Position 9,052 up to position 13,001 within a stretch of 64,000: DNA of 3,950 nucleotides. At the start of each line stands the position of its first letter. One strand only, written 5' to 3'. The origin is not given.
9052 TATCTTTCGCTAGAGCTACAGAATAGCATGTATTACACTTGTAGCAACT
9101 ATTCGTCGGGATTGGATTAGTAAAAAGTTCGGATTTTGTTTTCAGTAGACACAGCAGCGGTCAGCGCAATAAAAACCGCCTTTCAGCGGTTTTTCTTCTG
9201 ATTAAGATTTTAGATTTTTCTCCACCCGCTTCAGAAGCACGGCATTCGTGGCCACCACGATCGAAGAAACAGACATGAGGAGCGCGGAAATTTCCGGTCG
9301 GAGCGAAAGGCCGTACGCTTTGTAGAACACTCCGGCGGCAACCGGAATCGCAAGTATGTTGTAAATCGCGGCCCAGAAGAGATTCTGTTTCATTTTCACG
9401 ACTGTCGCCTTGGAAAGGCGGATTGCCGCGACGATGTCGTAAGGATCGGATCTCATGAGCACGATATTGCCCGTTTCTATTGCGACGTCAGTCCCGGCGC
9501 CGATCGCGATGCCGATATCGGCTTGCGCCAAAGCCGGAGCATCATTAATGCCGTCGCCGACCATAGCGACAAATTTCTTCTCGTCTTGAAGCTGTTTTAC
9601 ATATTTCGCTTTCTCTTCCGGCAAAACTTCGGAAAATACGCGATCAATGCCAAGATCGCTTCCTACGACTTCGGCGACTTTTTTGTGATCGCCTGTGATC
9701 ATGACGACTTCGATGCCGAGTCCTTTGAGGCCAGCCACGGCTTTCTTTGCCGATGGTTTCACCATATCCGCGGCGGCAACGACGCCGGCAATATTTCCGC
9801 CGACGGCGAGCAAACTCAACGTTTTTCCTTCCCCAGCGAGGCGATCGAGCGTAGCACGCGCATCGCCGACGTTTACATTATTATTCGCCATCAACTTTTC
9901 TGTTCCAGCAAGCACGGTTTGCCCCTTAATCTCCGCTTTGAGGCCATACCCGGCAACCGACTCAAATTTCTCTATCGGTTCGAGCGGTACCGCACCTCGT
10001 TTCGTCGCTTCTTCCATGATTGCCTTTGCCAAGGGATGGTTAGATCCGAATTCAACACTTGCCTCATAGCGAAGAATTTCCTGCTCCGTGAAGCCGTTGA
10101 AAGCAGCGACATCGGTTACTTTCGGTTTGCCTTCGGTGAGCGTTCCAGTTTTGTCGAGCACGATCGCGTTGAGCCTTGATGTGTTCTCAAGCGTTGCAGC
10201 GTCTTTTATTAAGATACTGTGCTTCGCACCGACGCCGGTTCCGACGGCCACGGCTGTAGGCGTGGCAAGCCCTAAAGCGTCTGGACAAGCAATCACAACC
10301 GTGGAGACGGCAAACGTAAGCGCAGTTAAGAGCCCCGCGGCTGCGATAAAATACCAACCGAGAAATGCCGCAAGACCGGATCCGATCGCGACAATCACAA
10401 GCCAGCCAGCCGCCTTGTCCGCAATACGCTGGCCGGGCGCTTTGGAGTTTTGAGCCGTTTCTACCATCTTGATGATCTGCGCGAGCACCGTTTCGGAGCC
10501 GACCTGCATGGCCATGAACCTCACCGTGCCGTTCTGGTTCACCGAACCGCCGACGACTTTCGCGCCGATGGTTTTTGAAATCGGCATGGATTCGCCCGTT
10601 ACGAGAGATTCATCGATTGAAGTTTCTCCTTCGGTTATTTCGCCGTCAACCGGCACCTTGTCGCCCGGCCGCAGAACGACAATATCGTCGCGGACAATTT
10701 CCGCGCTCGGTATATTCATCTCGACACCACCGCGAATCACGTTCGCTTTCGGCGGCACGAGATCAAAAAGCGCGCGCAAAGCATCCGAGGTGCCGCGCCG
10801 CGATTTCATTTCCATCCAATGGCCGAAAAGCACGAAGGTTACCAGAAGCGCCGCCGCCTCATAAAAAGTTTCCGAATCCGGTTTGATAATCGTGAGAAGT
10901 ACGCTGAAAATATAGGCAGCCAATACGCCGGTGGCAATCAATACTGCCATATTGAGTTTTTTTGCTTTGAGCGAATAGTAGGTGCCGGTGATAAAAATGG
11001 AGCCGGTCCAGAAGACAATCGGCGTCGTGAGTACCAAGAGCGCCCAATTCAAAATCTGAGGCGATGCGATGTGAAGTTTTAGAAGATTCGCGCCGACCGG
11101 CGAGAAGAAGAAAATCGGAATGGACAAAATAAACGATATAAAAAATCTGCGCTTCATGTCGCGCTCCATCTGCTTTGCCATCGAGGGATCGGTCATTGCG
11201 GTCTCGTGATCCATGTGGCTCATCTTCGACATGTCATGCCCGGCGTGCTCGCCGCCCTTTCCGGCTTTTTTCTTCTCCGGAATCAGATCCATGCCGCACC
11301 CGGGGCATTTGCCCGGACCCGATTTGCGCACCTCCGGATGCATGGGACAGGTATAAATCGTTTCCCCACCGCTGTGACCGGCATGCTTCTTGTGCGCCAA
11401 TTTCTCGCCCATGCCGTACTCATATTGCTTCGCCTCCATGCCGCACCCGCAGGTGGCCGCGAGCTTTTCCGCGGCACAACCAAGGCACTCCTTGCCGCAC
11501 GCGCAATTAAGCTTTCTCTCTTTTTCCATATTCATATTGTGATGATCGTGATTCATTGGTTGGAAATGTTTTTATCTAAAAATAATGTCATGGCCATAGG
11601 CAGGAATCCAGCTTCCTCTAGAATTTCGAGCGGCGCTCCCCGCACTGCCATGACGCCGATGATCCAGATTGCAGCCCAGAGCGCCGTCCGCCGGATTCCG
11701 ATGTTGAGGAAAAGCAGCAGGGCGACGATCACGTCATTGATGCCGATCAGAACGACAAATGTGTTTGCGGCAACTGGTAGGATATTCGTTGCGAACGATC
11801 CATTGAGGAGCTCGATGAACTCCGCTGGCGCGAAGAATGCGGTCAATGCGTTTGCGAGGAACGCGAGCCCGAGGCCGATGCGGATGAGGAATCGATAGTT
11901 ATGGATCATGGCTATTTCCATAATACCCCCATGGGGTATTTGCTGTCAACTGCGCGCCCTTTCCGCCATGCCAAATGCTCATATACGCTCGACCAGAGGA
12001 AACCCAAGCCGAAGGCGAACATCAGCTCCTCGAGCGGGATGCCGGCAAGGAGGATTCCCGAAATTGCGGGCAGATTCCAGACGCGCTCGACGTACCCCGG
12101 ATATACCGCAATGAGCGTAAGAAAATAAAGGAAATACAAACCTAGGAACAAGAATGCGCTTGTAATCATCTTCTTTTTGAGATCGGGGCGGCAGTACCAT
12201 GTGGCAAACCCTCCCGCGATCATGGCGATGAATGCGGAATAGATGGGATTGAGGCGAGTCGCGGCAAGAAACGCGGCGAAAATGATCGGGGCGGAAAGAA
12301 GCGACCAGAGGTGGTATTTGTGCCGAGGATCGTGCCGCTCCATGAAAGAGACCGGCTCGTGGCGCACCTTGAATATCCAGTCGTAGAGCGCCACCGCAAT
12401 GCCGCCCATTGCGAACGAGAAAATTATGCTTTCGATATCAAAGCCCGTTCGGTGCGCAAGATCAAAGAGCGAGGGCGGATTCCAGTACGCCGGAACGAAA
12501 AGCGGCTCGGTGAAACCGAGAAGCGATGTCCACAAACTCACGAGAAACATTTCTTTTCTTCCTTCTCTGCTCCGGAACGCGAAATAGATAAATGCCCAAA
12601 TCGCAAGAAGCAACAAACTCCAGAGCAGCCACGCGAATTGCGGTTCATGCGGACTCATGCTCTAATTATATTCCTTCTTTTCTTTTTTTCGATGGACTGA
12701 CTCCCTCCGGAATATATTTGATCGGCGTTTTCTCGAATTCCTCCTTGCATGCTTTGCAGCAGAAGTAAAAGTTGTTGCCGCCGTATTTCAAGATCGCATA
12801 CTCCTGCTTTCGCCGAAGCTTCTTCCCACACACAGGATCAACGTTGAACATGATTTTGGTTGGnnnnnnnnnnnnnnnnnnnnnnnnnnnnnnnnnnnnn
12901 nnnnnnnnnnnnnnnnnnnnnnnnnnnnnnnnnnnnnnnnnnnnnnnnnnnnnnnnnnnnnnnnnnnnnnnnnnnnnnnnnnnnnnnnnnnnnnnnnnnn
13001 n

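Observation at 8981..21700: A GC-rich island of about 12.6 kb, all on one strand, abutting tRNA-Gln: copper-efflux and thiol-redox cargo, probably horizontally acquired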

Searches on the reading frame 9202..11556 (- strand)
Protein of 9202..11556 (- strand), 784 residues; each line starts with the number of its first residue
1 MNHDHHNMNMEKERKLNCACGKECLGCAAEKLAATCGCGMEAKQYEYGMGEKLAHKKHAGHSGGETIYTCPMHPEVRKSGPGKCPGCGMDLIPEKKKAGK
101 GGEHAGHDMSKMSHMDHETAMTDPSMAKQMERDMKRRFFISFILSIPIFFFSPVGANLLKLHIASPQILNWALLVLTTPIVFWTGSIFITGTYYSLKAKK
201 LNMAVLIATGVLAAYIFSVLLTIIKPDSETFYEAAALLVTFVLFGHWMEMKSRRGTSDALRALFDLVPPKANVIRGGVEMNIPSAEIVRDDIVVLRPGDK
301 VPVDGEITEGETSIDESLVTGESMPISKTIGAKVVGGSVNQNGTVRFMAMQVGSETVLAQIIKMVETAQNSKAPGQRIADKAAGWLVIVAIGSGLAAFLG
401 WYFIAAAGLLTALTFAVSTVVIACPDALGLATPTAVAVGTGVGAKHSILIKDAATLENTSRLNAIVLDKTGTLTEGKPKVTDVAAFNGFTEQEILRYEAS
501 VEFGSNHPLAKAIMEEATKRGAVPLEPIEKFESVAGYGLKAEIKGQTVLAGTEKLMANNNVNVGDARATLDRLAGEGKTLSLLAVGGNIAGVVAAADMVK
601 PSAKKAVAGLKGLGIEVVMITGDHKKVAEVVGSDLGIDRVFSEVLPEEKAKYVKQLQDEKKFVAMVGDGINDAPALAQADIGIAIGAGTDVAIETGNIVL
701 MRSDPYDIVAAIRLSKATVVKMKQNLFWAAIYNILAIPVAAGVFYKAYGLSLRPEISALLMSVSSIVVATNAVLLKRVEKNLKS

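Call 5: search_protein_families(library=pfam, proteins=[window:9202-11556:-], max_evalue=0.01)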
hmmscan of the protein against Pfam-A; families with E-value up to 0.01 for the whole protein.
window:9202-11556:- (784 aa): 5 families
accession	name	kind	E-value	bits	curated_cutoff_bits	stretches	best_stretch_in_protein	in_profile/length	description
PF00122.25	E1-E2_ATPase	-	9.8e-53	178.8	28.1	1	266-446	2-181/181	E1-E2 ATPase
PF00702.32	Hydrolase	-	6.7e-35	121.6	26.4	1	463-680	2-191/191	haloacid dehalogenase-like hydrolase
PF19335.5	HMBD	-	1.7e-11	44.3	23.6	1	68-94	2-28/28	Heavy metal binding domain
PF12710.13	HAD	-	0.0021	18.9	27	0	595-676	82-188/189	haloacid dehalogenase-like hydrolase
PF08282.18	Hydrolase_3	-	0.003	17.8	20.9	0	652-697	195-240/255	haloacid dehalogenase-like hydrolase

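Call 20: find_related_loci(query=window:9202-11556:-, collection=metagenome_contigs, flank=10000)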
Query window:9202-11556:- (784 aa) in metagenome_contigs; peptide patterns used: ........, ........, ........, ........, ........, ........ (x = any residue, [..] = any of these).
600 stretches matched a pattern (row limit reached: there are more); 593 encode a relative of the query (tblastn E <= 1e-3); the best 80 are kept; 80 distinct loci.
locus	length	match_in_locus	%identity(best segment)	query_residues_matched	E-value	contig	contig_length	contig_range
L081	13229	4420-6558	84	67-782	0e+0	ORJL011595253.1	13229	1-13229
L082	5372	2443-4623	80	53-784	0e+0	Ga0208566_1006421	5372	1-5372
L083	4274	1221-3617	73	1-782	0e+0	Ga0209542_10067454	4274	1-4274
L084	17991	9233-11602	73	1-784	0e+0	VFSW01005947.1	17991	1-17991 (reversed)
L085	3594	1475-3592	82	68-775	0e+0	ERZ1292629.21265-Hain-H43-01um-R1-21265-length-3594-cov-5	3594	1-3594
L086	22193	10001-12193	78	51-783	0e+0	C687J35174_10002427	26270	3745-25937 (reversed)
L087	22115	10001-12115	80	67-783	0e+0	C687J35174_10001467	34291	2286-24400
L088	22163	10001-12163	79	61-783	0e+0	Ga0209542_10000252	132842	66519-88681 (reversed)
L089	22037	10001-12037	83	104-782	0e+0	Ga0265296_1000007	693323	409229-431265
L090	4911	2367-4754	71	1-783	0e+0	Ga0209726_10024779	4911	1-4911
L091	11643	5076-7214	78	67-783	0e+0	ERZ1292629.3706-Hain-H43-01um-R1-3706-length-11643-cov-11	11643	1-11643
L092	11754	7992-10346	72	1-782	0e+0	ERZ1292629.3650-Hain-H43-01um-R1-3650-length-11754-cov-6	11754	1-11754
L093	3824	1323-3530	74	20-783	0e+0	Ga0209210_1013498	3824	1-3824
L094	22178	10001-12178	77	56-783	0e+0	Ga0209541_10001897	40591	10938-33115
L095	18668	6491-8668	77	56-783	0e+0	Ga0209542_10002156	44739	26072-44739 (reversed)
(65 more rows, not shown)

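Call 55: search_protein_families(library=ncbifam, proteins=[window:9202-11556:-], max_evalue=0.001)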
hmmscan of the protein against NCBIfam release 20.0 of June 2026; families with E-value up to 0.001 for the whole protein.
window:9202-11556:- (784 aa): 25 families
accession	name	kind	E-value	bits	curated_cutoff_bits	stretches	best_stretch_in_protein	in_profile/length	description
TIGR01525.1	ATPase-IB_hvy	subfamily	8.8e-175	582.7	346.25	1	203-775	1-560/560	heavy metal translocating P-type ATPase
TIGR01511.1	ATPase-IB1_Cu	subfamily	2.5e-169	564.6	397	1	185-776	2-542/542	copper-translocating P-type ATPase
NF007952.0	PRK10671.1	equivalog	3.7e-163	544.8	1316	1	90-778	153-834/838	copper-exporting P-type ATPase CopA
TIGR01512.1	ATPase-IB2_Cd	subfamily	5.6e-111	371.7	313.5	2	232-554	18-305/494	cadmium family heavy metal-translocating P-type ATPase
NF008262.1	PRK11033.1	equivalog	8.2e-102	341.9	1005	1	232-727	196-686/731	zinc/cadmium/mercury/lead-transporting ATPase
NF033775.1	P_type_ZntA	exception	2.3e-86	290.7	1240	1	233-729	202-689/732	Zn(II)/Cd(II)/Pb(II) translocating P-type ATPase ZntA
TIGR01494.1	ATPase_P-type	subfamily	1.1e-83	281.3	62.3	1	238-744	2-464/478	HAD-IC family P-type ATPase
TIGR01647.1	ATPase-IIIA_H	equivalog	2.2e-59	201.4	615.5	2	214-638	45-482/755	plasma-membrane proton-efflux P-type ATPase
TIGR01497.1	kdpB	equivalog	1.2e-55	188.9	527.9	1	276-720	113-568/675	potassium-transporting ATPase subunit KdpB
TIGR01522.1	ATPase-IIA2_Ca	equivalog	4.2e-44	150.5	798.3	2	234-485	88-342/854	calcium-transporting P-type ATPase, PMR1-type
NF010609.0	PRK14010.1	equivalog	3.9e-39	134.4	1323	1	252-719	87-562/673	K(+)-transporting ATPase subunit B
TIGR01116.1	ATPase-IIA1_Ca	equivalog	2e-36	125.4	703.4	2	589-726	457-609/799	calcium-translocating P-type ATPase, SERCA-type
TIGR01517.1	ATPase-IIB_Ca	equivalog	1.5e-35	122.6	507.05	2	271-482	158-380/882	calcium-translocating P-type ATPase, PMCA-type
TIGR01523.1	ATPase-IID_K-Na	equivalog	4.5e-31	107.3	645.05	2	643-767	674-793/997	potassium/sodium efflux P-type ATPase, fungal-type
TIGR01106.1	ATPase-IIC_X-K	subfamily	2.6e-30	105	946.1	2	226-488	99-370/997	Na,H/K antiporter P-type ATPase subunit alpha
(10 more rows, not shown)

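Call 98: search_protein_families(library=pfam, proteins=[L087:5518-6231:+, L087:6446-7069:-, L087:7256-7969:+, L087:12310-12765:+, L087:12772-13521:+, L087:13475-13942:+, L087:13967-14734:+, L087:14744-16354:+, L087:2709-3563:-, L087:1749-2657:+], max_evalue=0.001)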
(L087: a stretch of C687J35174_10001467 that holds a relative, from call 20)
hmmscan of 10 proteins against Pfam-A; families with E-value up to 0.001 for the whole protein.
L087:5518-6231:+ (237 aa): 0 families

L087:6446-7069:- (207 aa): 0 families

L087:7256-7969:+ (237 aa): 1 family
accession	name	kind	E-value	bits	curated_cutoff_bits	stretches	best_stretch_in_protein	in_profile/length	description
PF25787.1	HTH_SB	-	0.00045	20.4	43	0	12-45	14-47/53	Sleeping Beauty transposase HTH domain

L087:12310-12765:+ (151 aa): 2 families
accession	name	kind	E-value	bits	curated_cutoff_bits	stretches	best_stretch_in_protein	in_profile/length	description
PF07883.17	Cupin_2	-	2.1e-12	47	27.2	1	52-119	2-68/70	Cupin domain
PF02311.25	AraC_binding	-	0.00029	21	21.1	1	58-135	13-89/135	AraC-like ligand binding domain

L087:12772-13521:+ (249 aa): 3 families
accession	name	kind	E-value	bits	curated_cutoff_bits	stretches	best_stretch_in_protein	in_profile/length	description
PF13462.12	Thioredoxin_4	-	8.5e-31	107.8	23.2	1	79-243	6-164/165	Thioredoxin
PF01323.26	DSBA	-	7.9e-14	52.3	25.6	1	91-242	3-190/191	DSBA-like thioredoxin domain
PF13743.12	Thioredoxin_5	-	6.6e-06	26.4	27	1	134-225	76-164/186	Thioredoxin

L087:13475-13942:+ (155 aa): 1 family
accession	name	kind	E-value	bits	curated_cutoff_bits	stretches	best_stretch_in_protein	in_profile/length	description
PF07884.19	VKOR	-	4.5e-24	85.6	27.5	1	22-142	2-131/134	Vitamin K epoxide reductase family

L087:13967-14734:+ (255 aa): 5 families
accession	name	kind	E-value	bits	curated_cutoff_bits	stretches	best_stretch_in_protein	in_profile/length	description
PF13561.12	adh_short_C2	-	5.2e-71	239.4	27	1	15-252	5-235/236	Enoyl-(Acyl carrier protein) reductase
PF00106.31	adh_short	-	2.3e-60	203.9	26.6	1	7-202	1-193/195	short chain dehydrogenase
PF08659.16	KR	-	1.1e-11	45.5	22.6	1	10-163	4-154/180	KR domain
PF23441.1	SDR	-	1.6e-05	24.9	27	1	159-251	164-254/258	SDR-like rossmann domain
PF01370.27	Epimerase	-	0.00071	19.5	20.9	1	9-115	1-96/240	NAD dependent epimerase/dehydratase family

L087:14744-16354:+ (536 aa): 8 families
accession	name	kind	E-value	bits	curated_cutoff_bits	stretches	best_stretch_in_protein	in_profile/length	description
PF00571.33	CBS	-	1.2e-31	109.2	24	2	7-58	2-53/57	CBS domain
PF02518.31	HATPase_c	-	2.5e-22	79.8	26.4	1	421-527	6-109/111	Histidine kinase-, DNA gyrase B-, and HSP90-like ATPase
PF00989.32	PAS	-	9.8e-16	58.2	22.6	1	189-293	3-108/113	PAS fold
PF13426.13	PAS_9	-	2.1e-15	57.3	27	1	198-301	2-103/103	PAS domain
PF08447.18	PAS_3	-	3.7e-12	46.8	25.6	1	209-293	1-86/89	PAS fold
PF08448.16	PAS_4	-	2.1e-11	44.4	23.1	1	197-303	5-109/110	PAS fold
PF00512.31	HisKA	-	7.4e-11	42.4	26.9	1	309-371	2-63/66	His Kinase A (phospho-acceptor) domain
PF13188.13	PAS_8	-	2.1e-07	31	21.8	1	188-229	2-44/65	PAS domain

L087:2709-3563:- (284 aa): 1 family
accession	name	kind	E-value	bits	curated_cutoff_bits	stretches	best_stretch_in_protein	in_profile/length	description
PF00152.25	tRNA-synt_2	-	8e-15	55.1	25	1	18-277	29-292/308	tRNA synthetases class II (D, K and N)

L087:1749-2657:+ (302 aa): 2 families
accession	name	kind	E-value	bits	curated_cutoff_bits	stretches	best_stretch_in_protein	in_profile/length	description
PF18075.7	FtsX_ECD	-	1.6e-16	61.1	23.5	1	59-147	2-90/96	FtsX extracellular domain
PF02687.27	FtsX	-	2.2e-16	60.4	25.5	1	182-298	3-114/120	FtsX-like permease C-terminal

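Call 99: search_dna_similar(query=window:9202-11556:-, collection=plasmids, mode=protein, max_rows=15, max_evalue=1e-50)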
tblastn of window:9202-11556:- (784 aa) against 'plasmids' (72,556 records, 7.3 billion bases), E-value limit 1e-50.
The search stops at 5000 records and this limit was reached: more records match than are counted here, and every count below describes the 5000 best-scoring records only.
Records with a match: at least 5000; places in all: 7230; records where one place covers at least 80% of the query: 3368.
Best place of each record, by identity: <60% 5000.
By first word of the organism name: Klebsiella 2035; Escherichia 280; Enterococcus 256; Enterobacter 172; Staphylococcus 164; Rhizobium 160; Salmonella 130; Acinetobacter 117; Sinorhizobium 116; Citrobacter 69; and 322 more.
By predicted mobility (MOB-suite, as given by PLSDB): conjugative 2115; non-mobilizable 1948; mobilizable 937.
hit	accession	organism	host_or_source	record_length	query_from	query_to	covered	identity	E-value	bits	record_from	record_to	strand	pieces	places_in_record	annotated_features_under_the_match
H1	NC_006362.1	Nocardia farcinica IFM 10152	-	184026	3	779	99%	44.7%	4e-171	554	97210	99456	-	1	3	heavy metal translocating P-type ATPase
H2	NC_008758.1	Polaromonas naphthalenivorans CJ2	-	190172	1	779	99%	44.2%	6e-167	542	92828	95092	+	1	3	heavy metal translocating P-type ATPase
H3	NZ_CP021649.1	Acidovorax sp. T1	-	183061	4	777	99%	44.5%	3e-168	546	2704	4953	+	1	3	heavy metal translocating P-type ATPase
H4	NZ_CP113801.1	Rhodococcus pyridinivorans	sediment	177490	112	779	85%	51.0%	0e+0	583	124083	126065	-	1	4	heavy metal translocating P-type ATPase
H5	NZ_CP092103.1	Rhodococcus qingshengii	soil,petroleum-contaminated soil, ...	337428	110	779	85%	50.7%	2e-173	561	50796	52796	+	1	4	heavy metal translocating P-type ATPase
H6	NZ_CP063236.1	Rhodococcus qingshengii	soil,Saratov Oil Refinery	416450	110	779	85%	50.7%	2e-173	561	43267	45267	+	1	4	heavy metal translocating P-type ATPase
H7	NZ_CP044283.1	Rhodococcus erythropolis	soil,rubber production plant territory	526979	110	779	85%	50.7%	2e-173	561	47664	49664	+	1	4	heavy metal translocating P-type ATPase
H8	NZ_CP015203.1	Rhodococcus sp. 008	Skate,bacterial culture,renal tissue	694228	110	779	85%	50.7%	2e-173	561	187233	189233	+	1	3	heavy metal translocating P-type ATPase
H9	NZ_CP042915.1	Rhodococcus qingshengii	Eruca vesicaria subsp. sativa,whole ...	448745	110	779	85%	50.7%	6e-173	559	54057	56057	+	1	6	heavy metal translocating P-type ATPase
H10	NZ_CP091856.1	Rhodococcus erythropolis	-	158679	110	779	85%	50.6%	1e-172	558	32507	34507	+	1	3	heavy metal translocating P-type ATPase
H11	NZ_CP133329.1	Rhodococcus sp. DN22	whole organism,soil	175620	110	779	85%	50.6%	1e-172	558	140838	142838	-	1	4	heavy metal translocating P-type ATPase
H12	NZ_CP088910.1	Rhodococcus qingshengii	cell culture,forest soil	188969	110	779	85%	50.6%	1e-172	558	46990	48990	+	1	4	heavy metal translocating P-type ATPase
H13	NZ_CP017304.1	Rhodococcus sp. YL-1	pure culture,soil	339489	110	779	85%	50.6%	1e-172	558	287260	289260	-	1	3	heavy metal translocating P-type ATPase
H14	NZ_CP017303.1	Rhodococcus sp. YL-1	pure culture,soil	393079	110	779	85%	50.6%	1e-172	558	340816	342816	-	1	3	heavy metal translocating P-type ATPase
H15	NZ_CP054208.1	Rhodococcus qingshengii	cell culture,carbendazim contaminated ...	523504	110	779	85%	50.6%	1e-172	558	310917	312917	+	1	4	heavy metal translocating P-type ATPase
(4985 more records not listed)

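Call 100: get_annotated_region(hit=H4, flank=6000)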
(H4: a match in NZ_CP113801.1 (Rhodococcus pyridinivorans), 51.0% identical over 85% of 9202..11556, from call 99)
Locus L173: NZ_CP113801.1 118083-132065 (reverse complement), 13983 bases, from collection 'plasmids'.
description: Rhodococcus pyridinivorans strain P23 plasmid pC, complete sequence
organism: Rhodococcus pyridinivorans (NCBI taxid 103816)
taxonomy: Bacteria; Actinomycetota; Actinomycetes; Mycobacteriales; Nocardiaceae; Rhodococcus; Rhodococcus pyridinivorans
host: -; source: sediment; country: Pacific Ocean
typing (MOB-suite, as given by PLSDB): conjugative; relaxase MOBF; mating-pair formation MPF_T
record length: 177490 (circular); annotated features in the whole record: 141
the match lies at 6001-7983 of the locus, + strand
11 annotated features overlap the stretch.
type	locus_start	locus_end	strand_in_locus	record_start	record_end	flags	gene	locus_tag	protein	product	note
CDS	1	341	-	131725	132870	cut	-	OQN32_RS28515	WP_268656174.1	M23 family metallopeptidase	-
CDS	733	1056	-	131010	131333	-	-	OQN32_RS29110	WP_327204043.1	hypothetical protein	-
CDS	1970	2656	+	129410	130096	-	-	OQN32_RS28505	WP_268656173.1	ABC transporter ATP-binding protein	-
CDS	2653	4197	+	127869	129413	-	-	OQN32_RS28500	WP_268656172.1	ABC transporter permease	-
CDS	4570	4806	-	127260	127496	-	-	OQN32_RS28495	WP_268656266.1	heavy-metal-associated domain-containing protein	-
CDS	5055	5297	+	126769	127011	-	-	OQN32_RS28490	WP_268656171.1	DUF2892 domain-containing protein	-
CDS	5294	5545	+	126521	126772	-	-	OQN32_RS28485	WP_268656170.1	hypothetical protein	-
CDS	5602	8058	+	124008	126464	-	-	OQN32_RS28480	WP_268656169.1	heavy metal translocating P-type ATPase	-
CDS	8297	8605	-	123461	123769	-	-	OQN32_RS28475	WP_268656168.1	alkylmercury lyase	-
CDS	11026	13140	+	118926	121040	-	-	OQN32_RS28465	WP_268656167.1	NUDIX domain-containing protein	-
CDS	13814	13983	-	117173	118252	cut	-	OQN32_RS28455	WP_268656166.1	type II glyceraldehyde-3-phosphate dehydrogenase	-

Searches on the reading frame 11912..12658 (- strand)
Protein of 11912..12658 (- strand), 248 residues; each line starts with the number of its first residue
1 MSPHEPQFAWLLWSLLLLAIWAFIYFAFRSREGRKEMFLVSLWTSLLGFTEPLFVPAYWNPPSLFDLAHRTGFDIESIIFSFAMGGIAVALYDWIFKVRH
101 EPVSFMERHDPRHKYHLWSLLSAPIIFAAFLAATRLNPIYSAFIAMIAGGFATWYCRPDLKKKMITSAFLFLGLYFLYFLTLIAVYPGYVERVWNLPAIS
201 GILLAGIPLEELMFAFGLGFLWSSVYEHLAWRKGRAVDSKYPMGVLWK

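Call 5: search_protein_families(library=pfam, proteins=[window:11912-12658:-], max_evalue=0.01)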
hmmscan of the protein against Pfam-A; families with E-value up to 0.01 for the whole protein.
window:11912-12658:- (248 aa): 1 family
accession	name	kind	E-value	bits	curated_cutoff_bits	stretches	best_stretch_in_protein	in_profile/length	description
PF18916.5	Lycopene_cyc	-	3.3e-18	66.5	27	1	137-229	1-92/92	Lycopene cyclase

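Call 25: search_protein_families(library=ncbifam, proteins=[window:11912-12658:-], max_evalue=0.01)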
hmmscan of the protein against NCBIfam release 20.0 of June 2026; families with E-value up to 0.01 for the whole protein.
window:11912-12658:- (248 aa): 0 families

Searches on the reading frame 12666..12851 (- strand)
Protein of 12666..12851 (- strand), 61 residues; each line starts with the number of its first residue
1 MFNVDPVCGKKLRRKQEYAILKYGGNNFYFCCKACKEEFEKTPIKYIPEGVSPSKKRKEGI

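Call 5: search_protein_families(library=pfam, proteins=[window:12666-12851:-], max_evalue=0.01)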
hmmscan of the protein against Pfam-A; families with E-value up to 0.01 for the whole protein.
window:12666-12851:- (61 aa): 3 families
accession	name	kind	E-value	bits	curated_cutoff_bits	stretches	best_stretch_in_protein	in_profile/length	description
PF04945.19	YHS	-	7.8e-14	51.8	30.3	1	4-48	2-45/47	YHS domain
PF24273.1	TRASH_HVO_1752_C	-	1.4e-05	25.6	27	1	8-41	7-38/47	HVO_1752, C-terminal TRASH domain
PF08394.17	Arc_trans_TRASH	-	0.00018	22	27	1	8-41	6-37/43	Archaeal TRASH domain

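Call 55: search_protein_families(library=ncbifam, proteins=[window:12666-12851:-], max_evalue=0.001)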
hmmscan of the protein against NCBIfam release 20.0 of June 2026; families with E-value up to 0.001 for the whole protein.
window:12666-12851:- (61 aa): 0 families
